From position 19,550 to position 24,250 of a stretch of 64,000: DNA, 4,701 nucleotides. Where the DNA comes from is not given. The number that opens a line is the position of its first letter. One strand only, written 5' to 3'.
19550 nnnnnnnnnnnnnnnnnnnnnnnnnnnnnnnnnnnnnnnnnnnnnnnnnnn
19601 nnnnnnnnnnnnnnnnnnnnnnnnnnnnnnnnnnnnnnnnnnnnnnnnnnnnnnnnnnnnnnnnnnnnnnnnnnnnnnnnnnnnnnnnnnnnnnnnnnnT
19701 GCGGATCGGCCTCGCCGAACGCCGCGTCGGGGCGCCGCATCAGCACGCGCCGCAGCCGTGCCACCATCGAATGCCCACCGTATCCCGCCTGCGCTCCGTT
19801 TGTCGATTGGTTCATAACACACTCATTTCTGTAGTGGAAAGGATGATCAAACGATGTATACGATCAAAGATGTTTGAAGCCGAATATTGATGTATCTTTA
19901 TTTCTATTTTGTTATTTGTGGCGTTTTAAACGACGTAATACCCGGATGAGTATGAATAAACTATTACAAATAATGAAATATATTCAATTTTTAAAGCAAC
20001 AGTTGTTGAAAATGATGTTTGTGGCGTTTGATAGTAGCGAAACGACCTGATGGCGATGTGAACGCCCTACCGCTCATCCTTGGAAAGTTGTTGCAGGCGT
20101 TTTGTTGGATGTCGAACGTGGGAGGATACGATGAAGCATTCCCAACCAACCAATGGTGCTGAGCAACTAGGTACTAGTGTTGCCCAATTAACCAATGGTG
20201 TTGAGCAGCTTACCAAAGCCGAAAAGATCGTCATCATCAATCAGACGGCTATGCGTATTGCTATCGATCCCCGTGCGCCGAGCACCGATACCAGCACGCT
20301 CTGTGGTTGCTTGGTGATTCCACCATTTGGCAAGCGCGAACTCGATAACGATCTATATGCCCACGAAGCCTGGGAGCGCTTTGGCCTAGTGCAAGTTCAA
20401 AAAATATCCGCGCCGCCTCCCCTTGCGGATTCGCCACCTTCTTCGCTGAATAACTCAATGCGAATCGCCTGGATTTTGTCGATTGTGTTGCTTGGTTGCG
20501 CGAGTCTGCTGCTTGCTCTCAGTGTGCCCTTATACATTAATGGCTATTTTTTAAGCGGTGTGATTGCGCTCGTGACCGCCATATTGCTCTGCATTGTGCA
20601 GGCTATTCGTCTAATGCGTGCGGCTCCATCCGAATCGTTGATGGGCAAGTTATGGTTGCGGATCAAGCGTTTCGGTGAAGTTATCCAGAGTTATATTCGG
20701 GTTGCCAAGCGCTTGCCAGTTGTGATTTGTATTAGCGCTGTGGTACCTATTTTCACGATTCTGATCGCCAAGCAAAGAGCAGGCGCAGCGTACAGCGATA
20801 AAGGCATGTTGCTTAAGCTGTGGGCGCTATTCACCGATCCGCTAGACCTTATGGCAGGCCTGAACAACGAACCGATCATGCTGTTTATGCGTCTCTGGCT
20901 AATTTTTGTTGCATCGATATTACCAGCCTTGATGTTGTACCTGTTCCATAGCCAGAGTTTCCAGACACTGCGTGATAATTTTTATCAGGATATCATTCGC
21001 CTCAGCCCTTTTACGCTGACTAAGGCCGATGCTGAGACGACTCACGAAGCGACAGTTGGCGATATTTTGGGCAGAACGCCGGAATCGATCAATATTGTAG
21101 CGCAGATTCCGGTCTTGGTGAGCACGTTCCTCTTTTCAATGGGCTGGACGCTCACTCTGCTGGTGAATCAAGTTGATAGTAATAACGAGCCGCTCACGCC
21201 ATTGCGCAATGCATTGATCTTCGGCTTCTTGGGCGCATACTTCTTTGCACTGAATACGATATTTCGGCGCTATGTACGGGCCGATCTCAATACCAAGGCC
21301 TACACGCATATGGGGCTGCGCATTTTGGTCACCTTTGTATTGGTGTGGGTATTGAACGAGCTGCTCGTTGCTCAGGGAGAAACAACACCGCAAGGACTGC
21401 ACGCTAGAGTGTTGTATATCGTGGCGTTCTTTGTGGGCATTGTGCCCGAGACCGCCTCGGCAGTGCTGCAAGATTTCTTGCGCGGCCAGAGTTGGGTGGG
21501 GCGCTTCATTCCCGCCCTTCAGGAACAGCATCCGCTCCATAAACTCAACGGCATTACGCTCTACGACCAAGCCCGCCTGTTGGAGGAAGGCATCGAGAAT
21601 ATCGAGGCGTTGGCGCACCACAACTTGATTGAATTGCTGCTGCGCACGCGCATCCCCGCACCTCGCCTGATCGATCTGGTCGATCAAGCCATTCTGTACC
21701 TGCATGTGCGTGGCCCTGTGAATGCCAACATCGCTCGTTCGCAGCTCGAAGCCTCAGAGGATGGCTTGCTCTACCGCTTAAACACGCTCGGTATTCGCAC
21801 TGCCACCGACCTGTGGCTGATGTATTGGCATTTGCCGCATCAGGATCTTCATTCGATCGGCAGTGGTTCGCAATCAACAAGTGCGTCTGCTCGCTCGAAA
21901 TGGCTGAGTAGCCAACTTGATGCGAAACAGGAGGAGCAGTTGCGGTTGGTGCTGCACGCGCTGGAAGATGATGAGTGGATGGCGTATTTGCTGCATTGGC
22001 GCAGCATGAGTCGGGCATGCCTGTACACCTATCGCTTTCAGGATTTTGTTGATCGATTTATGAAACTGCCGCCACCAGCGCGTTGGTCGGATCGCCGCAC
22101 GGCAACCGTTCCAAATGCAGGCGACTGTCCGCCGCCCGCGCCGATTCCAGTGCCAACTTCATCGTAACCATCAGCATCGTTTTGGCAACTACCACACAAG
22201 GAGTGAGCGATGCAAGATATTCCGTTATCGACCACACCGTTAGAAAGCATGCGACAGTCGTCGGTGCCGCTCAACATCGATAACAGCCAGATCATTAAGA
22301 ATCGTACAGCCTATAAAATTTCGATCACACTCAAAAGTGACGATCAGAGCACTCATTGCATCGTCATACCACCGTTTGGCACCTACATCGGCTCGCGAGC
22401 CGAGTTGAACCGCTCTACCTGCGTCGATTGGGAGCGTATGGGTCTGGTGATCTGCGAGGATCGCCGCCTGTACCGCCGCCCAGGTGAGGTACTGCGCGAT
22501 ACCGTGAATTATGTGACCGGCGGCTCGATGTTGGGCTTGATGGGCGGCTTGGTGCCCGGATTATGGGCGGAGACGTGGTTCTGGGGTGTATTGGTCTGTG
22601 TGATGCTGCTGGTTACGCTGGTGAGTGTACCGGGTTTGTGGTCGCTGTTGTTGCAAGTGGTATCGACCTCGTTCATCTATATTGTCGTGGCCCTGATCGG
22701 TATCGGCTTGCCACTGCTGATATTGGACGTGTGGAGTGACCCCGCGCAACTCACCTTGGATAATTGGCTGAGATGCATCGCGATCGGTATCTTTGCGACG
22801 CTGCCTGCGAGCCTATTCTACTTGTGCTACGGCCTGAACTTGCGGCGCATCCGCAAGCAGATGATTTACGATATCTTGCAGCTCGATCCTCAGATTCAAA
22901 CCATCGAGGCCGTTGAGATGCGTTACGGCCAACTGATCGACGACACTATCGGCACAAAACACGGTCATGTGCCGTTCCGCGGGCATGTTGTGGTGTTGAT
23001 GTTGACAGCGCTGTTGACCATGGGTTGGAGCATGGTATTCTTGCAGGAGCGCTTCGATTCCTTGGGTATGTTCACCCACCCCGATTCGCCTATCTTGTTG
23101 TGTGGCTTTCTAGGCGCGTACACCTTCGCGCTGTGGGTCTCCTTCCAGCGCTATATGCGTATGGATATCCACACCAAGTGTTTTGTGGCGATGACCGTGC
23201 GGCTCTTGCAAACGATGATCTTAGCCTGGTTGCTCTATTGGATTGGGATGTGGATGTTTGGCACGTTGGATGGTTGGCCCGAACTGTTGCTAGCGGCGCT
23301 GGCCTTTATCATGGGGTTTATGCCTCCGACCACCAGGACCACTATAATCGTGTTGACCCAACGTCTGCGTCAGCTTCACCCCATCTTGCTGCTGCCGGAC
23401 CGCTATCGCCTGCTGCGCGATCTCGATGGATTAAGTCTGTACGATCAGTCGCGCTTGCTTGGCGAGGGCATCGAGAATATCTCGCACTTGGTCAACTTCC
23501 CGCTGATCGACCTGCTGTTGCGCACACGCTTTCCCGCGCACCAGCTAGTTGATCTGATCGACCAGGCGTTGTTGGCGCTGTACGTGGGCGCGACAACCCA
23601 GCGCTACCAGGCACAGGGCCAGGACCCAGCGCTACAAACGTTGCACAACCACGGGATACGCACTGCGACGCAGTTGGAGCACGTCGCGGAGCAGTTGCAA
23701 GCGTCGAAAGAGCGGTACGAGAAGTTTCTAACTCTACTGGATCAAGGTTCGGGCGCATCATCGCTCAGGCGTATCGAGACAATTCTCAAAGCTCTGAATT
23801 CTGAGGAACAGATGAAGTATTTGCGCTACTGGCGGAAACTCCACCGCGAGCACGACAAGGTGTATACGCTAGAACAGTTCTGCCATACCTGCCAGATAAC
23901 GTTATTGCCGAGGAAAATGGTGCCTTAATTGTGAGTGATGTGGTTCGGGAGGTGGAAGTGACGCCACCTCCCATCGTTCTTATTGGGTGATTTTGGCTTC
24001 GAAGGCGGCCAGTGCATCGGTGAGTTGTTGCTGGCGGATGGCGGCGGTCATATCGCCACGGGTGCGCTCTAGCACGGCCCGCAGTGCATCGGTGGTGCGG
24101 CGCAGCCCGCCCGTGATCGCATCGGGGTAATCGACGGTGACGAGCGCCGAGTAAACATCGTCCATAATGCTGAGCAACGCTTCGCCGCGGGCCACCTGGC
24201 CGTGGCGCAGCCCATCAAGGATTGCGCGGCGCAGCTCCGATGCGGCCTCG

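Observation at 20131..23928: Tandem paralogous polytopic membrane proteins with conserved cytoplasmic Cys/WER motif and C-terminal HhH-like module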

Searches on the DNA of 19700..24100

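Call 75: search_rna_families(source=window, start=19700, end=24100, threshold=evalue, max_evalue=1)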
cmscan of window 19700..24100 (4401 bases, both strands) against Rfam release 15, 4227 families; matches with E-value up to 1: 2.
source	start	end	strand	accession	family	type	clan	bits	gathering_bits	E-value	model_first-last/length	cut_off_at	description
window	22083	22150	+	RF03582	mir-m22-1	Gene; miRNA;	-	24.3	80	0.84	1-67/67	no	mir-m22-1 microRNA precursor family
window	21416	21464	-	RF03431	mir-4657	Gene; miRNA;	-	21.9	73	0.39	1-53/53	no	mir-4657 microRNA precursor family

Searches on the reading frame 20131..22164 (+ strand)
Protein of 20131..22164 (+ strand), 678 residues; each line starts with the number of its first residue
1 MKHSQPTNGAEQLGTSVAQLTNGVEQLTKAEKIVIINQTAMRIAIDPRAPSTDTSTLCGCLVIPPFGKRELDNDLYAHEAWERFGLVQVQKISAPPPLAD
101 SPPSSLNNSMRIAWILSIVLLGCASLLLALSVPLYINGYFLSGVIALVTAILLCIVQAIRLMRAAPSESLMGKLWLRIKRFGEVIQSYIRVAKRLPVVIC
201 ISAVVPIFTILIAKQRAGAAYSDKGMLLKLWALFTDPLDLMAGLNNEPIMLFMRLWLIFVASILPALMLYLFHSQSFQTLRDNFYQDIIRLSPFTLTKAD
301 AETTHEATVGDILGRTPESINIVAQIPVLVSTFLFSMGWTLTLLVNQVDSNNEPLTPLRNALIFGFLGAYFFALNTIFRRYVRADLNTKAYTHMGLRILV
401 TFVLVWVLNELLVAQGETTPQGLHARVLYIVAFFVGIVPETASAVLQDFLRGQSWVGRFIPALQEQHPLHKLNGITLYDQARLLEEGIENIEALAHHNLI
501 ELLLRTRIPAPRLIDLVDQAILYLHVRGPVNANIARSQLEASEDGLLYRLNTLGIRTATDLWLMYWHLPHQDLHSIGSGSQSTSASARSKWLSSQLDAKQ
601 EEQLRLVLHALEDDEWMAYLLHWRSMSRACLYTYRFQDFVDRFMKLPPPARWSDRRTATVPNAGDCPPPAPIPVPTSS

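Call 4: search_protein_families(library=pfam, proteins=[window:20131-22164:+], max_evalue=1)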
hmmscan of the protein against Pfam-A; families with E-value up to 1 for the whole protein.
window:20131-22164:+ (678 aa): 2 families
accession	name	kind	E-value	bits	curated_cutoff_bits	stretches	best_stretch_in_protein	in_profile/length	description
PF22993.4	SAM_EPH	-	0.058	13.6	27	0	480-503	20-43/60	Ephrin receptor 1 SAM domain-like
PF03215.21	Rad17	-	0.069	13.5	23.8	0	176-203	147-174/186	Rad17 P-loop domain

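Call 5: search_protein_families(library=ncbifam, proteins=[window:20131-22164:+], max_evalue=1)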
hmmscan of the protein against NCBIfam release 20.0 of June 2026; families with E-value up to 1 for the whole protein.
window:20131-22164:+ (678 aa): 2 families
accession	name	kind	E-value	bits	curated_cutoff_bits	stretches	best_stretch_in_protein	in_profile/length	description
TIGR03057.1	xxxLxxG_by_4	repeat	0.018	15.2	18.6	1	7-27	5-25/28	X-X-X-Leu-X-X-Gly heptad repeat protein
TIGR03491.1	TIGR03491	subfamily_domain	0.022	13.7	97.45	1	463-523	208-268/462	TM0106 family RecB-like putative nuclease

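Call 6: search_protein_families(library=padloc, proteins=[window:20131-22164:+], max_evalue=1)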
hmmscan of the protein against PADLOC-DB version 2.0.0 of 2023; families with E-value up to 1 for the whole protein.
window:20131-22164:+ (678 aa): 0 families

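Call 9: find_homologous_proteins(query=window:20131-22164:+)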
Query window:20131-22164:+ (678 aa): 208 proteins with E <= 0.001 among 8000 candidates; the best 120 are listed.
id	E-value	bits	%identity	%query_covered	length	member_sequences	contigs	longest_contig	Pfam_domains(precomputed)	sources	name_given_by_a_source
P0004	0.0e+0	1527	100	100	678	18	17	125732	-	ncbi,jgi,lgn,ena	jgi:X-X-X-Leu-X-X-Gly heptad repeat protein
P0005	1.1e-148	515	44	90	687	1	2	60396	-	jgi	jgi:hypothetical protein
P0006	6.1e-137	476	41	83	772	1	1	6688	-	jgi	jgi:hypothetical protein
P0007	5.0e-88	314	43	56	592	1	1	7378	-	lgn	-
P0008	1.4e-87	313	34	96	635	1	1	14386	-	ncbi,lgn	-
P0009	1.5e-85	306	43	59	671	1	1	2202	-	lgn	-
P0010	1.8e-85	306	36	86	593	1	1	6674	-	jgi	jgi:hypothetical protein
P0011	2.6e-85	305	36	91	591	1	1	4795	-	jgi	jgi:hypothetical protein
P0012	2.7e-85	305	40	61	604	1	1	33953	-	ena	-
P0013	1.1e-84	303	35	89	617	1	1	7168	-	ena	-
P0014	2.0e-84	302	36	88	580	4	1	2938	-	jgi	-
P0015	4.0e-84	301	44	55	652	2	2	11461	-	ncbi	-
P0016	7.0e-84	301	36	88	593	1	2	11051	-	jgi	jgi:hypothetical protein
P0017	1.0e-83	300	35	91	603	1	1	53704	-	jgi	jgi:hypothetical protein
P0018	1.5e-83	300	41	60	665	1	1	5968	-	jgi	jgi:hypothetical protein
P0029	2.2e-80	289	43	58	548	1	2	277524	-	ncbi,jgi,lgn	jgi:hypothetical protein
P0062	3.2e-74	269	43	58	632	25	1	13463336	-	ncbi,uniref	ncbi:hypothetical protein WME73_15485 [Sorangium sp. So ce302]|uniref:hypothetical protein n=1 Tax=S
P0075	2.0e-72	263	40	57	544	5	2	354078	-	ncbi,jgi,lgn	jgi:hypothetical protein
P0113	7.6e-66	241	36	58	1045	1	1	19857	-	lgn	-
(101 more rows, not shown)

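Call 12: list_cluster_members(proteins=[P0004, P0001, P0062, P0029, P0075])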
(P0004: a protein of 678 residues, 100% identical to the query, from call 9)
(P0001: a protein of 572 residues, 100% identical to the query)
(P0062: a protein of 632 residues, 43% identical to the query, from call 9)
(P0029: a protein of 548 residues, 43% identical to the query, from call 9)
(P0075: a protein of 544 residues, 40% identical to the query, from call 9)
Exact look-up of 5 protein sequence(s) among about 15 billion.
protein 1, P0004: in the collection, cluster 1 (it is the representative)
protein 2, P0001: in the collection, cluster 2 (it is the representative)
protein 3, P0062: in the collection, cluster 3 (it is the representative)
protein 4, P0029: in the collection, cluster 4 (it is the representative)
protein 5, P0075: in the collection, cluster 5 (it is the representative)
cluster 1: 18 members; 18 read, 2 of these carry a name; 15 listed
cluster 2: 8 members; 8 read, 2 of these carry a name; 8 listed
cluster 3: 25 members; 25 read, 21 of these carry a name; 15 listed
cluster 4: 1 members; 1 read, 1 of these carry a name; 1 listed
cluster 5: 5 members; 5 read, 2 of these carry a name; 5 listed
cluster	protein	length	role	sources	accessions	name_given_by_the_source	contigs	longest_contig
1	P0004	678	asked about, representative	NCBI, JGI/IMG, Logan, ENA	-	X-X-X-Leu-X-X-Gly heptad repeat protein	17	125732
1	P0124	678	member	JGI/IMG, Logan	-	X-X-X-Leu-X-X-Gly heptad repeat protein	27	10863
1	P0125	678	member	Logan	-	-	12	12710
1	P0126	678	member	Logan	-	-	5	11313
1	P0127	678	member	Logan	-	-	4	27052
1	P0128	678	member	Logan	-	-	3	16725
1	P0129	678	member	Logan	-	-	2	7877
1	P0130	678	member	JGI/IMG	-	-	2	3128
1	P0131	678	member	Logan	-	-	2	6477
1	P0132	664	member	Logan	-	-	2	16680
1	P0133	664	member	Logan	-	-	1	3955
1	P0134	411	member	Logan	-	-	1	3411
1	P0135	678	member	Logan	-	-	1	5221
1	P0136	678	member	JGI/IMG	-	-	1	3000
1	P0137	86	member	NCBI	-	-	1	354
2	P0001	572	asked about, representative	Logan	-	-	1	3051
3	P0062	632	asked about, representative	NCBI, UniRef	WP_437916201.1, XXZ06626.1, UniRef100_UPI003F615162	hypothetical protein WME73_15485 [Sorangium sp. So ce302] | hypothetical protein n=1 Tax=Sorangium sp. So ce302 TaxID=3133297 RepID=UPI003F615162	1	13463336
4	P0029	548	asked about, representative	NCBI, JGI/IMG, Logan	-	hypothetical protein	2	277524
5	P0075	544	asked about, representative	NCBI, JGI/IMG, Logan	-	hypothetical protein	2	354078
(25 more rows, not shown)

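Call 32: search_protein_families(library=pfam, proteins=[P0113, P0006], max_evalue=0.01)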
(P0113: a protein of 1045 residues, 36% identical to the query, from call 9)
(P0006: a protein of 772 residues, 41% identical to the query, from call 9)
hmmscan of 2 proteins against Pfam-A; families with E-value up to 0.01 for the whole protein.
P0113 (1045 aa): 0 families

P0006 (772 aa): 0 families

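Call 51: find_encoding_contigs(protein=P0004, flank=3000, max_places=4)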
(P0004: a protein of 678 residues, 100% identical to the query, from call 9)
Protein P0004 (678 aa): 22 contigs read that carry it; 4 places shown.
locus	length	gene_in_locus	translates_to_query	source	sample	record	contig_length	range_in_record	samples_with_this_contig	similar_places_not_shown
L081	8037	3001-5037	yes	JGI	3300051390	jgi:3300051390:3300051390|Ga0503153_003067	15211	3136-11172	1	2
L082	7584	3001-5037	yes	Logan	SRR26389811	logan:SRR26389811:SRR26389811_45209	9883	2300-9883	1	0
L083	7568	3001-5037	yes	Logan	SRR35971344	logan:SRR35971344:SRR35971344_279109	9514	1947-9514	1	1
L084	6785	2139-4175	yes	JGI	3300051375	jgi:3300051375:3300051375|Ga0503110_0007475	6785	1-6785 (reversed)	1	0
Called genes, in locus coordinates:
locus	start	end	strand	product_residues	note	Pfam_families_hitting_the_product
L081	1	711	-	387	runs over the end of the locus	PF13203:DUF2201_N, PF09967:DUF2201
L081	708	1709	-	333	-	PF07728:AAA_5 (weak)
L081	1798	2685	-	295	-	PF19420:DDAH_eukar, PF02274:ADI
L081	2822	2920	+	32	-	-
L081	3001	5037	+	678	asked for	-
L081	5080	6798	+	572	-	-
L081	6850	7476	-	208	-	PF01997:Translin (faint)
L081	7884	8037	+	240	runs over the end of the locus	PF02585:PIG-L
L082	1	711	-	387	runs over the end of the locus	PF13203:DUF2201_N, PF09967:DUF2201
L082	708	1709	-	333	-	PF07728:AAA_5 (weak)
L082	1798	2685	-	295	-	PF19420:DDAH_eukar, PF02274:ADI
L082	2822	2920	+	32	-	-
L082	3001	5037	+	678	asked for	-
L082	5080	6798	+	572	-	-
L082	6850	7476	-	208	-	PF01997:Translin (faint)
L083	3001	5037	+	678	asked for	-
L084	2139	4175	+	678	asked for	-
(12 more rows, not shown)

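Call 52: search_dna_similar(query=window:20131-22164:+, collection=plasmids, mode=protein, max_rows=15)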
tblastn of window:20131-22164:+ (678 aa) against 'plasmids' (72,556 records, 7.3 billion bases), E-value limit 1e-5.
No match.

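Call 53: search_dna_similar(query=window:20131-22164:+, collection=phages, mode=protein, max_rows=10)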
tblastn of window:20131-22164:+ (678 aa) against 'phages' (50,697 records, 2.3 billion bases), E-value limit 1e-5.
No match.

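Call 55: find_encoding_contigs(protein=P0005, flank=6000, max_places=2)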
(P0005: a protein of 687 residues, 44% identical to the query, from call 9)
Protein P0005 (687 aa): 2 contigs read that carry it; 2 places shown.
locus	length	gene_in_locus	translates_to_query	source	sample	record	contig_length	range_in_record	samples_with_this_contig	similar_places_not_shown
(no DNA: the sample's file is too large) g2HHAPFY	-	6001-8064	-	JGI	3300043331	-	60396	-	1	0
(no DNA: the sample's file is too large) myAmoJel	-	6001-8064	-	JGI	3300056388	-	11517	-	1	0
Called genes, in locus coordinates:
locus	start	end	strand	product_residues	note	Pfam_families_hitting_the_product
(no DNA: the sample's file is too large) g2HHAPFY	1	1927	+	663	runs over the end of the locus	PF04151:PPC (faint)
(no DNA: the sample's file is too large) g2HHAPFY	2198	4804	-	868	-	PF01624:MutS_I, PF05188:MutS_II, PF05192:MutS_III, PF05190:MutS_IV (weak), PF00488:MutS_V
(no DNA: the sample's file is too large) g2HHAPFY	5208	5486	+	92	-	-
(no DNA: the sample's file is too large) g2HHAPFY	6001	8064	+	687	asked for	-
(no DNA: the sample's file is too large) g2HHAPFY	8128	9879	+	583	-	-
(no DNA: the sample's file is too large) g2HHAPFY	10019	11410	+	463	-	PF07969:Amidohydro_3 (weak), PF01979:Amidohydro_1, PF12890:DHOase, PF07969:Amidohydro_3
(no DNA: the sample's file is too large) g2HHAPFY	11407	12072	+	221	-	PF00300:His_Phos_1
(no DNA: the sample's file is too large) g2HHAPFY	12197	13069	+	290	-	-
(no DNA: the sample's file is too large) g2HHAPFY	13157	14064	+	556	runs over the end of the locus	PF00005:ABC_tran, PF02463:SMC_N (faint), PF13476:AAA_23 (faint), PF13304:AAA_21 (faint), PF12848:ABC_tran_Xtn, PF00005:ABC_tran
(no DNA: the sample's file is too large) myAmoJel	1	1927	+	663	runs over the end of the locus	PF04151:PPC (faint)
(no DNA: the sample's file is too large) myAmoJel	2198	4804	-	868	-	PF01624:MutS_I, PF05188:MutS_II, PF05192:MutS_III, PF05190:MutS_IV (weak), PF00488:MutS_V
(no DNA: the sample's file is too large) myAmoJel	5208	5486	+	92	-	-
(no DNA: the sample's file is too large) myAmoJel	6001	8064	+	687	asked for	-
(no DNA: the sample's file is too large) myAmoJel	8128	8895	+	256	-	?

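Call 74: search_protein_families(library=pfam, alignment_id=A5, max_evalue=1)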
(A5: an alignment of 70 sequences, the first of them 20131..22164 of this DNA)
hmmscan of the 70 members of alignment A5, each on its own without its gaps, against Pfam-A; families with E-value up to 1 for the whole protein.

A. member 1, window:20131-22164:+ (678 aa): 2 families
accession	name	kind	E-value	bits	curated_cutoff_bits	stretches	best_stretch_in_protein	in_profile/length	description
PF22993.4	SAM_EPH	-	0.058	13.6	27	0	480-503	20-43/60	Ephrin receptor 1 SAM domain-like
PF03215.21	Rad17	-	0.069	13.5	23.8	0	176-203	147-174/186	Rad17 P-loop domain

B. families by the number of members that match (of 70 scanned): 57 families (the first 25 are shown)
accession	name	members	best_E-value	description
PF21794.3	RAD51D_N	8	0.011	RAD51D, N-terminal domain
PF14229.12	DUF4332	8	0.017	Domain of unknown function (DUF4332)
PF22993.4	SAM_EPH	7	0.0092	Ephrin receptor 1 SAM domain-like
PF12651.13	RHH_3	7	0.037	Ribbon-helix-helix domain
PF14520.12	HHH_5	4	0.034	Helix-hairpin-helix domain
PF12725.13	DUF3810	2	0.014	Protein of unknown function (DUF3810)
PF13903.11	Claudin_2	2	0.015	PMP-22/EMP/MP20/Claudin tight junction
PF06432.16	GPI2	2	0.18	Phosphatidylinositol N-acetylglucosaminyltransferase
PF02665.19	Nitrate_red_gam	1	0.00048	Nitrate reductase gamma subunit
PF05562.16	WCOR413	1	0.00054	Cold acclimation protein WCOR413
PF01833.30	TIG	1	0.0017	IPT/TIG domain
PF06305.16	LapA_dom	1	0.0056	Lipopolysaccharide assembly protein A domain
PF11712.13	Vma12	1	0.018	Endoplasmic reticulum-based factor for assembly of V-ATPase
PF03229.18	Alpha_GJ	1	0.02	Alphavirus glycoprotein J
PF24416.1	DUF7548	1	0.023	Family of unknown function (DUF7548)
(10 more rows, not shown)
